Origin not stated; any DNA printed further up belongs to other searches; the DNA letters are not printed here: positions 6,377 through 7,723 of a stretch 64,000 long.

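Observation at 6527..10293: Tandem pair of divergent YgeW-type carbamoyltransferases plus carbamate kinase: an orphan catabolic transcarbamylase module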

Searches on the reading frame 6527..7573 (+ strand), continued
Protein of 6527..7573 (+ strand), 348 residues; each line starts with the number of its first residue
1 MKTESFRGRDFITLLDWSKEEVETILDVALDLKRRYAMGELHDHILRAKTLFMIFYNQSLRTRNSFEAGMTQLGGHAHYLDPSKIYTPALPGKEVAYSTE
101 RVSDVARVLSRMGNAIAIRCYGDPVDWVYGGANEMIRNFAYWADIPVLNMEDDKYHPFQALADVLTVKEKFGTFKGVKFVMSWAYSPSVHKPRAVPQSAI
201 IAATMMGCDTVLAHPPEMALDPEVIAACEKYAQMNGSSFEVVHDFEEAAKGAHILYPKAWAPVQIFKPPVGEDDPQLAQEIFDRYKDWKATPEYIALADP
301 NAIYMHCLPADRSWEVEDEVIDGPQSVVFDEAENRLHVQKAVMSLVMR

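Call 77: search_protein_families(library=pfam, proteins=[L009:7778-9475:+, L009:11548-12417:+, L009:13018-13620:+, L009:4197-6767:-, L012:7788-8504:+, L012:8515-9699:+, L012:5949-7553:-, L012:4841-5845:-, L008:1148-2464:+, L011:1941-3224:+], max_evalue=0.00001)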
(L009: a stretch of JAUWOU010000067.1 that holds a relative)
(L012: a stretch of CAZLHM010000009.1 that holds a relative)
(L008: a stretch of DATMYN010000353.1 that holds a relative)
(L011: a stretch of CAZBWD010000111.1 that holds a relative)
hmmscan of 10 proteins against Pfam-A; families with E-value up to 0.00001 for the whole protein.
L009:7778-9475:+ (565 aa): 22 families
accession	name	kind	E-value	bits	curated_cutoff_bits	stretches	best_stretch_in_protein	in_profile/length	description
PF07719.23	TPR_2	-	2.6e-51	168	27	0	464-496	2-34/34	Tetratricopeptide repeat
PF00515.34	TPR_1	-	4.7e-47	156.4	27.8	1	463-496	1-34/34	Tetratricopeptide repeat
PF13181.12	TPR_8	-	5.5e-44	145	25.7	0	139-165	3-29/34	Tetratricopeptide repeat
PF14559.12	TPR_19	-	4.2e-38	129.9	25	1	475-539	3-67/68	Tetratricopeptide repeat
PF13428.12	TPR_14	-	8.4e-38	125.4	23.5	0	402-433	8-39/44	Tetratricopeptide repeat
PF13432.12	TPR_16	-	1.6e-37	127.9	32.7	2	276-332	6-62/65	Tetratricopeptide repeat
PF13431.12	TPR_17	-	1.3e-30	103.5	24.4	0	520-550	2-32/34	Tetratricopeptide repeat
PF13424.12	TPR_12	-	2.4e-29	101.8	30.1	0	501-554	6-68/77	Tetratricopeptide repeat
PF23914.1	TPR_CcmH_CycH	-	6.3e-27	94.8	42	1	409-526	30-150/158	Cytochrome c-type biogenesis protein H TPR domain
PF12895.13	ANAPC3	-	2.6e-23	82.5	27.2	0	269-324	25-79/82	Anaphase-promoting complex, cyclosome, subunit 3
PF13414.12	TPR_11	-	1.2e-22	79.8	26.8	1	405-441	4-40/42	TPR repeat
PF13176.12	TPR_7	-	1.3e-16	59.6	27.9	0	140-171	2-33/36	Tetratricopeptide repeat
PF13174.12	TPR_6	-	9e-14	51.5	26.3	0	39-56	12-29/33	Tetratricopeptide repeat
PF13371.12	TPR_9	-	4e-13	49.6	35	0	277-340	5-68/73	Tetratricopeptide repeat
PF13374.12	TPR_10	-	2e-12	47.1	27.5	0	143-165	8-30/42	Tetratricopeptide repeat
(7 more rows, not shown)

L009:11548-12417:+ (289 aa): 5 families
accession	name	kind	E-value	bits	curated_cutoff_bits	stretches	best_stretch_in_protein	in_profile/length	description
PF00037.32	Fer4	-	3.4e-13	49.2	21.1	1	253-275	2-24/24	4Fe-4S binding domain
PF12838.12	Fer4_7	-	3.5e-08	34.2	27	1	228-273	2-52/52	4Fe-4S dicluster domain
PF13237.11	Fer4_10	-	2.8e-07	30.8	25.5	1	222-269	3-52/53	4Fe-4S dicluster domain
PF13187.11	Fer4_9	-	3.3e-06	27.5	27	1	228-273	2-51/52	4Fe-4S dicluster domain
PF25160.1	LdpA_Fe-S-bd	-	5.8e-06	26.4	27.6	0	232-275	7-44/49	LdpA Fe-S cluster-binding domain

L009:13018-13620:+ (200 aa): 0 families

L009:4197-6767:- (856 aa): 1 family
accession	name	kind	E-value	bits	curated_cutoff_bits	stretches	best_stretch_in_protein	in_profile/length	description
PF01804.23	Penicil_amidase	-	7.3e-174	580.9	21.3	1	63-816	1-660/675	Penicillin amidase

L012:7788-8504:+ (238 aa): 2 families
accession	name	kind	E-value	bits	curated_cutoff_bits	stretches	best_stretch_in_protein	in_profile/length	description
PF00005.33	ABC_tran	-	6.3e-31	108.2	25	1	18-161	2-137/137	ABC transporter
PF13304.12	AAA_21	-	1.5e-13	51.9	27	1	121-192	194-300/304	AAA domain, putative AbiEii toxin, Type IV TA system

L012:8515-9699:+ (394 aa): 3 families
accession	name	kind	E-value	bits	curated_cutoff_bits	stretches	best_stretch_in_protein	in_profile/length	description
PF12698.13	ABC2_membrane_3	-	2.4e-30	106.2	31.6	1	22-382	2-346/347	ABC-2 family transporter protein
PF12679.13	ABC2_membrane_2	-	1e-24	87.7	27.2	1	8-386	2-279/283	ABC-2 family transporter protein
PF01061.29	ABC2_membrane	-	2.8e-06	27.5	26.9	0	178-320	35-173/211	ABC-2 type transporter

L012:5949-7553:- (534 aa): 2 families
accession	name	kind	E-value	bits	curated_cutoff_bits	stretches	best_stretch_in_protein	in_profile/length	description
PF13520.12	AA_permease_2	-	3.2e-41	142.1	27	1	58-501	1-420/427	Amino acid permease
PF00324.27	AA_permease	-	2.3e-30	106.2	24.6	1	63-488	2-421/470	Amino acid permease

L012:4841-5845:- (334 aa): 1 family
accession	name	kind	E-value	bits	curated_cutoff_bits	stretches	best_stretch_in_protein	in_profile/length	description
PF02272.25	DHHA1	-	1.2e-09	39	25.9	1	273-327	44-96/102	DHHA1 domain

L008:1148-2464:+ (438 aa): 2 families
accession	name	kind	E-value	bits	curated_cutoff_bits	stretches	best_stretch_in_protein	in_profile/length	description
PF13416.11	SBP_bac_8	-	3.1e-37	129.3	27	1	61-369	2-272/279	Bacterial extracellular solute-binding protein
PF01547.30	SBP_bac_1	-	1.1e-23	85.2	26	1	53-344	6-304/307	Bacterial extracellular solute-binding protein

L011:1941-3224:+ (427 aa): 3 families
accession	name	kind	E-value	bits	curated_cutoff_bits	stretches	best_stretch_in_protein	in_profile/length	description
PF01546.33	Peptidase_M20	-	8.8e-30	104.6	24.6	1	114-419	2-205/206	Peptidase family M20/M25/M40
PF07687.19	M20_dimer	-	1.5e-15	57.5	21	1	218-316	2-98/107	Peptidase dimerisation domain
PF04389.22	Peptidase_M28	-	1.7e-12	47.9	21.3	1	100-195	2-79/193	Peptidase family M28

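Call 82: find_encoding_contigs(protein=P0001, flank=10000, max_places=4)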
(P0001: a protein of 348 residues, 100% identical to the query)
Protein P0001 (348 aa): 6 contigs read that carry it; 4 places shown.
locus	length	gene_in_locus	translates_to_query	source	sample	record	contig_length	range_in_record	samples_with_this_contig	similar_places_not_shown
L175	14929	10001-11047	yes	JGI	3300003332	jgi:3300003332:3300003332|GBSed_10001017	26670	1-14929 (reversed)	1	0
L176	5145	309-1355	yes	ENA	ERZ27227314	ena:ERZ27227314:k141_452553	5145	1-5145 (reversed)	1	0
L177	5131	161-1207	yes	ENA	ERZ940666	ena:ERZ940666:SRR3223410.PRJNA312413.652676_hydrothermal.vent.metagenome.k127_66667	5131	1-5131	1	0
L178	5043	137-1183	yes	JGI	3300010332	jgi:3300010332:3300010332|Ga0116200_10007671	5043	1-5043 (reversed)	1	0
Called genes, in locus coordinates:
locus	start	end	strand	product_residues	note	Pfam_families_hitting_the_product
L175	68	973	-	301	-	PF00595:PDZ, PF04495:GRASP55_65 (faint), PF13180:PDZ_2, PF14685:PDZ_Tricorn (faint), PF17820:PDZ_6, PF00595:PDZ, PF13180:PDZ_2, PF17820:PDZ_6, +2 more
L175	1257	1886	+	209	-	-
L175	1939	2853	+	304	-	PF13489:Methyltransf_23, PF01209:Ubie_methyltran (weak), PF08241:Methyltransf_11, PF08242:Methyltransf_12, PF13649:Methyltransf_25, PF13847:Methyltransf_31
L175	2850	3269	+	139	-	-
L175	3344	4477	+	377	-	PF00712:DNA_pol3_beta, PF02767:DNA_pol3_beta_2, PF02768:DNA_pol3_beta_3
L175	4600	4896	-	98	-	PF08734:GYD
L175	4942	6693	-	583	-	PF02518:HATPase_c, PF13589:HATPase_c_3, PF01119:DNA_mis_repair, PF08676:MutL_C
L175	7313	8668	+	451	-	PF03990:DUF348, PF07501:G5, PF06725:3D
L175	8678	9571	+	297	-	PF00398:RrnaAD, PF13649:Methyltransf_25 (weak)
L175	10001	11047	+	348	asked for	PF02729:OTCace_N, PF00185:OTCace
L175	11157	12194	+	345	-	PF02729:OTCace_N, PF00185:OTCace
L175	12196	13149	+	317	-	PF00696:AA_kinase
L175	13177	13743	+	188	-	PF01613:Flavin_Reduct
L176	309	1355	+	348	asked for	PF02729:OTCace_N, PF00185:OTCace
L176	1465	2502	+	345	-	PF02729:OTCace_N, PF00185:OTCace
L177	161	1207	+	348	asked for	PF02729:OTCace_N, PF00185:OTCace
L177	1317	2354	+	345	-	PF02729:OTCace_N, PF00185:OTCace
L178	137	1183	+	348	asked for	PF02729:OTCace_N, PF00185:OTCace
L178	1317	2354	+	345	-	PF02729:OTCace_N, PF00185:OTCace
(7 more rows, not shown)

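Call 92: predict_structure(alignment_id=A4)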
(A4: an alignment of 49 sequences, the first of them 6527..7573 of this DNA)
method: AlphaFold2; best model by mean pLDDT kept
length: 348 residues; sequences in the alignment: 49
mean_pLDDT: 88.1   pTM: 0.90
mean pLDDT of the five models: 88.1, 79.1, 78.1, 74.4, 70.1
residues with pLDDT >= 90: 207; 70-90: 106; 50-70: 25; < 50: 10
segments of 3 or more residues with pLDDT < 50: 89-97
pLDDT, mean of each block of 10 residues (from residue 1): 81 95 97 96 95 81 90 93 57 47 83 92 70 86 92 92 98 98 71 86 98 88 96 98 95 92 82 88 88 96 91 89 95 96 94
secondary structure, 60 per line:
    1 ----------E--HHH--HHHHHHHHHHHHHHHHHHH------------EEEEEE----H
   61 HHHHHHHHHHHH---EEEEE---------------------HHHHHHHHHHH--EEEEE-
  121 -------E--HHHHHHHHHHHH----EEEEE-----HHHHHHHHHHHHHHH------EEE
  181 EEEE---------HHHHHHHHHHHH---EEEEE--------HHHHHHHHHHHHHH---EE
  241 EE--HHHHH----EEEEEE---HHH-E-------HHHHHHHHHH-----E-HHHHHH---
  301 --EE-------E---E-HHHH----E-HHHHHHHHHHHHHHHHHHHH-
elements in order: H19-37 E50-55 H60-72 E76-80 H102-112 E115-119 H131-142 E147-151 H157-171 E178-184 H194-205 E209-213 H222-235 E239-242 H245-249 E254-259 H275-284 H292-297 H318-321 H328-347

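Call 95: fold_search(model_id=the predicted structure, library=pdb)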
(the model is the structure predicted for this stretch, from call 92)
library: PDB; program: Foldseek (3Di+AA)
matches with E <= 10: 1645; with E <= 0.001: 303
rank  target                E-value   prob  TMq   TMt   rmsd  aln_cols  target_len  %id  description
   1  1a1s                  2.9e-32  1.00  0.83  0.92   2.4       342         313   39  ORNITHINE CARBAMOYLTRANSFERASE FROM PYROCOCCUS FURIOSUS (released 1998-06-17)
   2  3m4n                  1.1e-31  1.00  0.87  0.91   2.2       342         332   36  Crystal structure of N-acetyl-L-ornithine transcarbamylase K302A mutant complexed with PALAO (released 2010-07-28)
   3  3kzk                  3.8e-31  1.00  0.88  0.92   2.2       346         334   36  Crystal structure of acetylornithine transcarbamylase complexed with acetylcitrulline (released 2010-03-31)
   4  3m5c                  7.4e-31  1.00  0.87  0.91   2.3       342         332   36  Crystal structure of N-acetyl-L-ornithine transcarbamylase K302E mutant complexed with PALAO (released 2010-07-28)
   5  3kzm                  1.6e-30  1.00  0.87  0.91   2.2       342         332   36  Crystal structure of N-acetyl-L-ornithine transcarbamylase complexed with carbamyl phosphate (released 2010-03-31)
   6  3l04                  2.5e-30  1.00  0.87  0.91   2.2       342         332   36  Crystal structure of N-acetyl-L-ornithine transcarbamylase E92P mutant complexed with carbamyl phosphate and N-succinyl- (released 2010-03-31)
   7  3l02                  2.5e-30  1.00  0.87  0.91   2.2       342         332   36  Crystal structure of N-acetyl-L-ornithine transcarbamylase E92A mutant complexed with carbamyl phosphate and N-succinyl- (released 2010-03-31)
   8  3m5d                  3.0e-30  1.00  0.87  0.91   2.3       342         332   36  Crystal structure of N-acetyl-L-ornithine transcarbamylase K302R mutant complexed with PALAO (released 2010-07-28)
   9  3kzc                  8.2e-30  1.00  0.86  0.91   2.3       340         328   36  Crystal structure of N-acetyl-L-ornithine transcarbamylase (released 2010-03-31)
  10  3l05                  1.1e-29  1.00  0.87  0.91   2.2       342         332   36  Crystal structure of N-acetyl-L-ornithine transcarbamylase E92S mutant complexed with carbamyl phosphate and N-succinyl- (released 2010-03-31)
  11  3l06                  1.3e-29  1.00  0.87  0.91   2.2       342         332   36  Crystal structure of N-acetyl-L-ornithine transcarbamylase E92V mutant complexed with carbamyl phosphate and N-succinyl- (released 2010-03-31)
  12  1vlv                  1.9e-29  1.00  0.80  0.90   2.6       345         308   32  Crystal structure of Ornithine carbamoyltransferase (TM1097) from Thermotoga maritima at 2.25 A resolution (released 2004-09-21)
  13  2p2g_E                2.9e-28  1.00  0.75  0.86   4.3       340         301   32  Crystal Structure of Ornithine Carbamoyltransferase from Mycobacterium Tuberculosis (Rv1656): Orthorhombic Form (released 2007-07-03)
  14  7nnv_E                2.3e-27  1.00  0.78  0.90   3.4       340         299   32  Crystal structure of Mycobacterium tuberculosis ArgF in complex with carbamoyl phosphate. (released 2021-06-30)
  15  4h31_B                2.4e-27  1.00  0.81  0.84   3.9       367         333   29  Crystal structure of anabolic ornithine carbamoyltransferase from Vibrio vulnificus in complex with carbamoyl phosphat (released 2012-09-26)
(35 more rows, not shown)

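Call 97: find_encoding_contigs(protein=P0211, flank=10000, max_places=2)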
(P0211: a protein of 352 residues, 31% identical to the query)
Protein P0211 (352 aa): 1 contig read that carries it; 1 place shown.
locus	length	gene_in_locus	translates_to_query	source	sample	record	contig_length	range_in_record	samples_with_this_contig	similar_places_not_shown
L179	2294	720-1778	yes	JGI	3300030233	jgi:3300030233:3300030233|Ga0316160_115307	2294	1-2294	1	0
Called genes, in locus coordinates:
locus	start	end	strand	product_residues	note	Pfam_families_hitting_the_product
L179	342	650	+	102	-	-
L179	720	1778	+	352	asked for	PF02729:OTCace_N, PF00185:OTCace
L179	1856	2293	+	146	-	?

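Call 100: find_encoding_contigs(protein=P0136, flank=10000, max_places=2)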
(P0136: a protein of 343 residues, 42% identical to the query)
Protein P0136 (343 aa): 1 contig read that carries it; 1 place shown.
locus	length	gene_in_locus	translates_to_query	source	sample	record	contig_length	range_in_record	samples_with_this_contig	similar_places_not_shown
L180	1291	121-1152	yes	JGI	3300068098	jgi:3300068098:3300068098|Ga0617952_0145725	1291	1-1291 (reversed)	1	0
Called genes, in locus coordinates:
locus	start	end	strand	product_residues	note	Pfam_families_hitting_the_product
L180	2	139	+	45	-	?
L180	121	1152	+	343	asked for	PF02729:OTCace_N, PF00185:OTCace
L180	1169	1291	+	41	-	?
